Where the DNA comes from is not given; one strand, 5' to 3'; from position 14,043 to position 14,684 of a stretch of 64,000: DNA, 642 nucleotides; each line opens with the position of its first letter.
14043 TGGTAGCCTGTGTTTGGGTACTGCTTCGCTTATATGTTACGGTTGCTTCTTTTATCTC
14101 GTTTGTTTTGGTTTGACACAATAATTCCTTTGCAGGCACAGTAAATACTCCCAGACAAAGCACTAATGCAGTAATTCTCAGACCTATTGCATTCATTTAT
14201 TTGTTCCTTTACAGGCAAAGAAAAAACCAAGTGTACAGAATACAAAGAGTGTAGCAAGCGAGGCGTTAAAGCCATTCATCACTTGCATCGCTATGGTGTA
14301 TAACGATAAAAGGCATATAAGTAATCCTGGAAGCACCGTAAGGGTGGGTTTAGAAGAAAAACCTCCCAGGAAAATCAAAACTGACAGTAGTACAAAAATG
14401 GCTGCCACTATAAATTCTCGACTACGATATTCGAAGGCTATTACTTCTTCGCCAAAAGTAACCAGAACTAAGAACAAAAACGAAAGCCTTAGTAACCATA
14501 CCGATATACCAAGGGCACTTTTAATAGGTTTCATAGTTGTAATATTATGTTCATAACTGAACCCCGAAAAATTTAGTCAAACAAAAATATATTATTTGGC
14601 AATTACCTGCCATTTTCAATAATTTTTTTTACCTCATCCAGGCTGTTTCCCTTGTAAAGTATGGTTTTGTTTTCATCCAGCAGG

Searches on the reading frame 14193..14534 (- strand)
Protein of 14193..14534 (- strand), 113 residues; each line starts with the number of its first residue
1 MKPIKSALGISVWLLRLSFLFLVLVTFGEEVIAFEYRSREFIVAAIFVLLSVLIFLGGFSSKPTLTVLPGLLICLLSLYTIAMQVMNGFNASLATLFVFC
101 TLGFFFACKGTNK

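Call 32: find_encoding_contigs(protein=window:14193-14534:-, flank=10000, max_places=6)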
Protein window:14193-14534:- (113 aa): 19 contigs read that carry it; 6 places shown.
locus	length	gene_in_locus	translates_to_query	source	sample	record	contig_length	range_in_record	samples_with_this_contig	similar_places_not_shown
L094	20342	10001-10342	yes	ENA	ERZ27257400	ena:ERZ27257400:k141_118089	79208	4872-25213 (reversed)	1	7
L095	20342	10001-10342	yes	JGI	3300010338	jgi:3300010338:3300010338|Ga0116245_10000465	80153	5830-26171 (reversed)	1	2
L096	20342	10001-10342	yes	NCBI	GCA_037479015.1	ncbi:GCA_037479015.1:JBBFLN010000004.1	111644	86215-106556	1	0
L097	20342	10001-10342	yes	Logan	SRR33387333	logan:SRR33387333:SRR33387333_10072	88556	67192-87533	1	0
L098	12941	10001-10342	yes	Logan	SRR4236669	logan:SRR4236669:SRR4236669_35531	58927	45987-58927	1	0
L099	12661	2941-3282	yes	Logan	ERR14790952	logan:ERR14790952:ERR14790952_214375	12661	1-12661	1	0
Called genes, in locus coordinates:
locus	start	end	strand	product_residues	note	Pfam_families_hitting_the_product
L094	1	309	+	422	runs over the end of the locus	PF06245:DUF1015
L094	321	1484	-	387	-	PF00278:Orn_DAP_Arg_deC (weak), PF02784:Orn_Arg_deC_N (weak)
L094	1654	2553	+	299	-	PF00376:MerR, PF13411:MerR_1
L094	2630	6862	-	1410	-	PF08450:SGL (faint), PF23748:Beta-prop_LRRK2 (faint), PF07495:Y_Y_Y, PF00512:HisKA, PF02518:HATPase_c, PF00072:Response_reg, PF12833:HTH_18, PF00165:HTH_AraC (weak), +1 more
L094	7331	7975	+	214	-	PF00072:Response_reg, PF00196:GerE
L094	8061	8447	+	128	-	PF00072:Response_reg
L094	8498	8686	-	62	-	-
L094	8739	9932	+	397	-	PF14289:DUF4369, PF00578:AhpC-TSA, PF08534:Redoxin, PF00085:Thioredoxin (faint), PF13905:Thioredoxin_8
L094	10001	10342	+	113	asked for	-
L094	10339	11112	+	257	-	-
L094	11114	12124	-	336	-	PF18175:HU-CCDC81_bac_2 (weak), PF05036:SPOR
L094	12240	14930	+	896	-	PF13620:CarboxypepD_reg, PF13715:CarbopepD_reg_2, PF07715:Plug, PF00593:TonB_dep_Rec_b-barrel, PF14905:OMP_b-brl_3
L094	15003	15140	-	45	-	-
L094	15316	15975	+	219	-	-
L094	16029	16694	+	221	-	PF21605:CRLF2-like_D2 (weak)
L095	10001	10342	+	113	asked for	-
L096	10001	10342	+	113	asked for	-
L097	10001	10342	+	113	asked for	-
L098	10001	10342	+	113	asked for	-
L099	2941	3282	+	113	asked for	-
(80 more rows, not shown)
